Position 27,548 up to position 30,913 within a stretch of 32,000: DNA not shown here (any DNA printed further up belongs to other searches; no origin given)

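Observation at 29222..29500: GH31 nucleophile motif is WQDMTTP: the hydrolase Glu at +3 is replaced, as in glucan lyases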

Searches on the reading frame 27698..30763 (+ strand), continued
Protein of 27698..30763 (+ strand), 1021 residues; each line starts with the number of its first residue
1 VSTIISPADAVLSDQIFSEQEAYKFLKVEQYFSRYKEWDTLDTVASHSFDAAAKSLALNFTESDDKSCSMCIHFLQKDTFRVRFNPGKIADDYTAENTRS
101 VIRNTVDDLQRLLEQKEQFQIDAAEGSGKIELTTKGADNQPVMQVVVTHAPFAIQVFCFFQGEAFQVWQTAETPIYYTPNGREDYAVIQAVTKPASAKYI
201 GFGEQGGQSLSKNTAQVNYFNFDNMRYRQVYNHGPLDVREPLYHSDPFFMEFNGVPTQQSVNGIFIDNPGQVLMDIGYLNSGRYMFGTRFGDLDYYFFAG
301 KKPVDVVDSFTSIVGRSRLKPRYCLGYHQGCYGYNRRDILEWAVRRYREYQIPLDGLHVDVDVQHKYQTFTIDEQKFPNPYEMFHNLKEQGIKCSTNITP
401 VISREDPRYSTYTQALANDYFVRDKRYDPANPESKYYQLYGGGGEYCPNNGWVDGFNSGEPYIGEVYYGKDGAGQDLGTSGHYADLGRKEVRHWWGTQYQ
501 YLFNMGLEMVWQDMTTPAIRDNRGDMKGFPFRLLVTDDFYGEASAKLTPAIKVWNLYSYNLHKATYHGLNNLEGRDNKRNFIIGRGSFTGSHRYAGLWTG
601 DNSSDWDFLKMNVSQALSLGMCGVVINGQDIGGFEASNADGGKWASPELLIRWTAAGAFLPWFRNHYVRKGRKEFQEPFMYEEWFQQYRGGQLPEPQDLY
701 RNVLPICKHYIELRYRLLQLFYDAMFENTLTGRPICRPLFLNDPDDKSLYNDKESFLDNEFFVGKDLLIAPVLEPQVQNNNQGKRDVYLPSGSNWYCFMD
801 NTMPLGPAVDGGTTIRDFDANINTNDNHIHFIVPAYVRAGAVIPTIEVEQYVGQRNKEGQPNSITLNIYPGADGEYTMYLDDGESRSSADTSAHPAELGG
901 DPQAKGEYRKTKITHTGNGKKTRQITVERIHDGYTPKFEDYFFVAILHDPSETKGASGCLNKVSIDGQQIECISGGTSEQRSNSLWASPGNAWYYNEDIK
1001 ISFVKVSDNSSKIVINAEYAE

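Call 15: find_homologous_proteins(query=window:27698-30760:+, max_evalue=1e-20)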
Query window:27698-30760:+ (1021 aa): 625 proteins with E <= 1e-20 among 5427 candidates; the best 120 are listed.
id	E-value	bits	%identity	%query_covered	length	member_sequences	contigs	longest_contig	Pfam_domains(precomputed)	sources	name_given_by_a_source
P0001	0.0e+0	2439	100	100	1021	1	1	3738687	PF21365.4,PF13802.13,PF01055.33,PF17137.10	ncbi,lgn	ncbi:MAG: TIM-barrel domain-containing protein [Candidatus Electrothrix sp. YB6]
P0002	0.0e+0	1896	78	100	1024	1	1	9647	PF21365.4,PF13802.13,PF01055.33,PF17137.10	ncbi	-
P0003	0.0e+0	1859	77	100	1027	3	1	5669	PF21365.4,PF13802.13,PF01055.33,PF17137.10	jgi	jgi:alpha-glucosidase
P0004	0.0e+0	1820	74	99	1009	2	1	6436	PF21365.4,PF01055.33,PF17137.10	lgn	-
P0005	0.0e+0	1816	76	99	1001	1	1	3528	PF21365.4,PF13802.13,PF01055.33,PF17137.10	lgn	-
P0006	0.0e+0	1811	75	99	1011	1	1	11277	PF21365.4,PF01055.33,PF17137.10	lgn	-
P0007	0.0e+0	1809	75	100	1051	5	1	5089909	PF21365.4,PF13802.13,PF01055.33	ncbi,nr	ncbi:MAG: glycoside hydrolase family 31 protein [Candidatus Electrothrix scaldis]|nr:MAG: glycoside 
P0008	0.0e+0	1808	75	99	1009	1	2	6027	PF21365.4,PF13802.13,PF01055.33,PF17137.10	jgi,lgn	jgi:alpha-glucosidase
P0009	0.0e+0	1790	73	99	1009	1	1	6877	PF21365.4,PF01055.33,PF17137.10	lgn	-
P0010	0.0e+0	1787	79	93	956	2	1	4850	PF21365.4,PF13802.13,PF01055.33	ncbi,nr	ncbi:MAG: alpha-glucosidase [Candidatus Electrothrix sp. GM3_4]|nr:alpha-glucosidase [Candidatus Ele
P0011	0.0e+0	1768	73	99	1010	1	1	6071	PF21365.4,PF13802.13,PF01055.33,PF17137.10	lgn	-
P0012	0.0e+0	1765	73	99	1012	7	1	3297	PF21365.4,PF13802.13,PF01055.33,PF17137.10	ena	-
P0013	0.0e+0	1764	72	99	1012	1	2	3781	PF21365.4,PF13802.13,PF01055.33,PF17137.10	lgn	-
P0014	0.0e+0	1748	72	99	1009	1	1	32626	PF21365.4,PF01055.33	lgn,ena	-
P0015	0.0e+0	1747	72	99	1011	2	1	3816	PF21365.4,PF01055.33,PF17137.10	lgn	-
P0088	0.0e+0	1498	64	99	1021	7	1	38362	PF21365.4,PF13802.13,PF01055.33,PF17137.10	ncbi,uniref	ncbi:TIM-barrel domain-containing protein [Coleofasciculus sp. G2-EDA-02]|uniref:TIM-barrel domain-c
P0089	0.0e+0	1498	64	99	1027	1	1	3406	PF21365.4,PF01055.33,PF17137.10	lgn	-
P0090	0.0e+0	1497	64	99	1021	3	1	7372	PF21365.4,PF13802.13,PF01055.33,PF17137.10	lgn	-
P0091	0.0e+0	1484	63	99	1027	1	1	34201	PF21365.4,PF13802.13,PF01055.33,PF17137.10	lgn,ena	-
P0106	0.0e+0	1430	63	98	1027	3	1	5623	PF21365.4,PF13802.13,PF01055.33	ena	-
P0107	0.0e+0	1425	63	99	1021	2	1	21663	PF21365.4,PF13802.13,PF01055.33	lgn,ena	-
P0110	0.0e+0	1414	62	99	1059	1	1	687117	PF21365.4,PF13802.13,PF01055.33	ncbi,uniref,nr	ncbi:TIM-barrel domain-containing protein [Microcoleus sp. FACHB-68]|uniref:TIM-barrel domain-contai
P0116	0.0e+0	1391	61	99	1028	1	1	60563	PF21365.4,PF13802.13,PF01055.33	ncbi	ncbi:MAG: TIM-barrel domain-containing protein [Cyanobacteria bacterium J06592_8]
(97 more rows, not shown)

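Call 29: find_encoding_contigs(protein=P0116, flank=10000, max_places=2)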
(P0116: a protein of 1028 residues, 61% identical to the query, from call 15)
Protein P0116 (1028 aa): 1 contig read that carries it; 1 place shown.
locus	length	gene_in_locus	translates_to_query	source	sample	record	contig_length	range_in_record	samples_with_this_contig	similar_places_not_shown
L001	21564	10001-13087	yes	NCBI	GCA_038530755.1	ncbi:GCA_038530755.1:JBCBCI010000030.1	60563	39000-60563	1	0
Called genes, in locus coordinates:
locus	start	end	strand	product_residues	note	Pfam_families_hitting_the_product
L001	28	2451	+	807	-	PF01368:DHH, PF02272:DHHA1, PF17768:RecJ_OB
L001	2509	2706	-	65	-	-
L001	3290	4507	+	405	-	PF13386:DsbD_2, PF01794:Ferric_reduct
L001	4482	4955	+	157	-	-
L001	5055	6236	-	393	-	PF00266:Aminotran_5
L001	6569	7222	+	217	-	PF11866:DUF3386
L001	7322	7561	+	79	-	PF01106:NifU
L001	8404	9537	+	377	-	PF19714:DUF6209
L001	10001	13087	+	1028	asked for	PF13802:Gal_mutarotas_2, PF01055:Glyco_hydro_31_2nd, PF21365:Glyco_hydro_31_3rd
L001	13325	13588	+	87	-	-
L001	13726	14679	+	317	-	PF09423:PhoD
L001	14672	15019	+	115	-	-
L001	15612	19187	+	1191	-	PF00353:HemolysinCabind (weak), PF01839:FG-GAP (faint), PF13517:FG-GAP_3 (weak)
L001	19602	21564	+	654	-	PF00353:HemolysinCabind (weak)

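Call 30: find_encoding_contigs(protein=P0110, flank=10000, max_places=2)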
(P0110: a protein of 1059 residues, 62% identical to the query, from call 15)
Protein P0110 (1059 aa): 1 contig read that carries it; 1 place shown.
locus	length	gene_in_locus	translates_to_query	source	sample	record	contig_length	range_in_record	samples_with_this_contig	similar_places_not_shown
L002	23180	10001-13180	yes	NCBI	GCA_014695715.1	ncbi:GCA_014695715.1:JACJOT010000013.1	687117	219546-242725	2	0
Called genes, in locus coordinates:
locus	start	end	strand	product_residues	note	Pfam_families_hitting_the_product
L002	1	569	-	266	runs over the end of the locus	-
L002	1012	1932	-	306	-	PF01522:Polysacc_deac_1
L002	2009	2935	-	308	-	PF17746:SfsA_N, PF03749:SfsA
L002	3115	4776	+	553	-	PF03023:MurJ, PF01554:MatE (weak)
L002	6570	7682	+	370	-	PF04542:Sigma70_r2, PF04545:Sigma70_r4 (weak), PF08281:Sigma70_r4_2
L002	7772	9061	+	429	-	PF01839:FG-GAP (faint), PF13517:FG-GAP_3 (weak), PF22301:AUDH_beta_propeller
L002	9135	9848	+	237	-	-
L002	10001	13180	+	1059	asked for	PF13802:Gal_mutarotas_2, PF01055:Glyco_hydro_31_2nd, PF21365:Glyco_hydro_31_3rd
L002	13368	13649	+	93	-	-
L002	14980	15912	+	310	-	PF00294:PfkB, PF08543:Phos_pyr_kin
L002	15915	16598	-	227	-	-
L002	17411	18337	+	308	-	-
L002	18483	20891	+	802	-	PF01326:PPDK_N, PF00391:PEP-utilizers, PF02896:PEP-utilizers_C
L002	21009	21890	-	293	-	PF07099:DUF1361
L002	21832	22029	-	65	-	-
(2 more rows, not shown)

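Call 31: search_protein_representatives(protein=window:27698-30760:+)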
Query: 1021 residues. Proteins with E-value up to 0.001 (for the whole library): 9801; up to 1e-10: 4682; up to 1e-30: 1069. The best 150 are listed.
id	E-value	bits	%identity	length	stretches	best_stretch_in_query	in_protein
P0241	0.0e+00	1368.1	64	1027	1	21-1019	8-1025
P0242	0.0e+00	1053.5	58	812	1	19-829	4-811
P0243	0.0e+00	1027.3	62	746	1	285-1021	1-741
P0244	2.3e-298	1009.4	52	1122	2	574-1015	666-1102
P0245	8.8e-275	931.3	50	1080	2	22-874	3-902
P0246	5.9e-259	878.9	51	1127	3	574-1016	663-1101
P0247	4.8e-244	829.6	47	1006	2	481-1010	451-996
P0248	4.1e-229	780.1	66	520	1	509-1019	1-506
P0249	2.1e-226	771.2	50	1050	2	166-937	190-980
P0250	1.0e-224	765.6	45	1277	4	572-1011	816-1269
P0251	1.6e-213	728.5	47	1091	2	165-893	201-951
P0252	6.3e-202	690.1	60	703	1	218-760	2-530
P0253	3.0e-201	687.9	47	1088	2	167-932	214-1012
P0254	1.7e-196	672.1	44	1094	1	54-961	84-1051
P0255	3.4e-190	651.3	52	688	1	191-805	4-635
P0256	2.1e-177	609.0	44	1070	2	167-942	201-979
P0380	1.0e-60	222.6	33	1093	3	217-531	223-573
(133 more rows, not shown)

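Call 33: list_cluster_members(proteins=[P0244, P0245, P0246, P0249, P0250, P0251, P0253, P0254, P0256, P0380])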
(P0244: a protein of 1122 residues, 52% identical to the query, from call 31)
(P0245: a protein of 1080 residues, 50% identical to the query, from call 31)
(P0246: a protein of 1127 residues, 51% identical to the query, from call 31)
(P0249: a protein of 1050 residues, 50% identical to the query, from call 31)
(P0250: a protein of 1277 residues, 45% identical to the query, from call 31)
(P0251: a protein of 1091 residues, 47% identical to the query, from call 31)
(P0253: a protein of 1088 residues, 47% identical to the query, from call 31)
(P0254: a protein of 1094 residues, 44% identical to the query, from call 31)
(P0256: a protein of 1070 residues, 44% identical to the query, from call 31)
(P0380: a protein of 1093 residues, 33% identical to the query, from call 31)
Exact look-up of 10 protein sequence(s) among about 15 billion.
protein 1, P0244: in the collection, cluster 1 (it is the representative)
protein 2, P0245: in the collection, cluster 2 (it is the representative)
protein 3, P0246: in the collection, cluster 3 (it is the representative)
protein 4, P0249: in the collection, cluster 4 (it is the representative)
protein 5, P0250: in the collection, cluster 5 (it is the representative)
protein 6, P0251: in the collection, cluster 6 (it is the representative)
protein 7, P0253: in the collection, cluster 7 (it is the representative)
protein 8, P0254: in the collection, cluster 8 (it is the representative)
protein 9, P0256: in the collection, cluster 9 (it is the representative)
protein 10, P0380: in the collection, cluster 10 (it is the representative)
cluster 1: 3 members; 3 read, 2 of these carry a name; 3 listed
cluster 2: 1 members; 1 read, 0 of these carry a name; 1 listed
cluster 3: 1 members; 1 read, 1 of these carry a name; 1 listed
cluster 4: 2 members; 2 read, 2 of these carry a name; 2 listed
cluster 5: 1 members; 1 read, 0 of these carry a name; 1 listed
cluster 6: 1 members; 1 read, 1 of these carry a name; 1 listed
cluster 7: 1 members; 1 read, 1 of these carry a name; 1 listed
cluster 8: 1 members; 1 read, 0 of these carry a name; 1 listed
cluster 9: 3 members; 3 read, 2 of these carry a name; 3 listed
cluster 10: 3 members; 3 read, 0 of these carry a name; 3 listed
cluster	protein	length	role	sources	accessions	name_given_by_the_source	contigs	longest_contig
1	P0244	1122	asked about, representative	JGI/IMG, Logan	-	alpha-glucosidase (family GH31 glycosyl hydrolase)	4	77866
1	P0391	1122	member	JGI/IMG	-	alpha-glucosidase (family GH31 glycosyl hydrolase)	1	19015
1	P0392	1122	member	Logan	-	-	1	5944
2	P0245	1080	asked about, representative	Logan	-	-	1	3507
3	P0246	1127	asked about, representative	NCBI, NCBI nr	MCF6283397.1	MAG: hypothetical protein L3J28_14550 [Candidatus Polarisedimenticolaceae bacterium] | hypothetical protein [Candidatus Polarisedimenticolaceae bacterium]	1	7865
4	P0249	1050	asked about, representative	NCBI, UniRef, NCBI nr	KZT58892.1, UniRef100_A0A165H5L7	glycoside hydrolase family 31 protein [Calocera cornea HHB12733] | Glycoside hydrolase family 31 protein n=1 Tax=Calocera cornea HHB12733 TaxID=1353952 ...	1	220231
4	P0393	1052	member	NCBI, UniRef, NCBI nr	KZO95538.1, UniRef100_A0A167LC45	glycoside hydrolase family 31 protein [Calocera viscosa TUFC12733] | Glycoside hydrolase family 31 protein n=1 Tax=Calocera viscosa (strain TUFC12733) ...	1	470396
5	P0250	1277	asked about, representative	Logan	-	-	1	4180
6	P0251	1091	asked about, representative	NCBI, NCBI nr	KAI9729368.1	MAG: hypothetical protein M1834_006892 [Cirrosporium novae-zelandiae]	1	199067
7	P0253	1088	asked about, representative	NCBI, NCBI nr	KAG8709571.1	hypothetical protein FRC09_000589 [Ceratobasidium sp. 395]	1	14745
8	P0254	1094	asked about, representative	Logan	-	-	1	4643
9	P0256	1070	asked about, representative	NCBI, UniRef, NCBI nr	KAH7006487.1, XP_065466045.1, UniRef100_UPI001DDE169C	glycosyl hydrolases family 31-domain-containing protein [Fusarium venenatum] | glycosyl hydrolases family 31-domain-containing protein n=1 Tax=Fusarium venenatum ...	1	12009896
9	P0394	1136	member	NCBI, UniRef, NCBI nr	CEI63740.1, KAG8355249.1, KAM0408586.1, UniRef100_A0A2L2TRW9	hypothetical protein FVEN_g6860 [Fusarium venenatum] | alpha-glucosidase n=1 Tax=Fusarium venenatum TaxID=56646 RepID=A0A2L2TRW9_9HYPO | uncharacterized protein FVRRES_00252 [Fusarium venenatum]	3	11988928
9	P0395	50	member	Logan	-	-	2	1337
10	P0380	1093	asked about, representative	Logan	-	-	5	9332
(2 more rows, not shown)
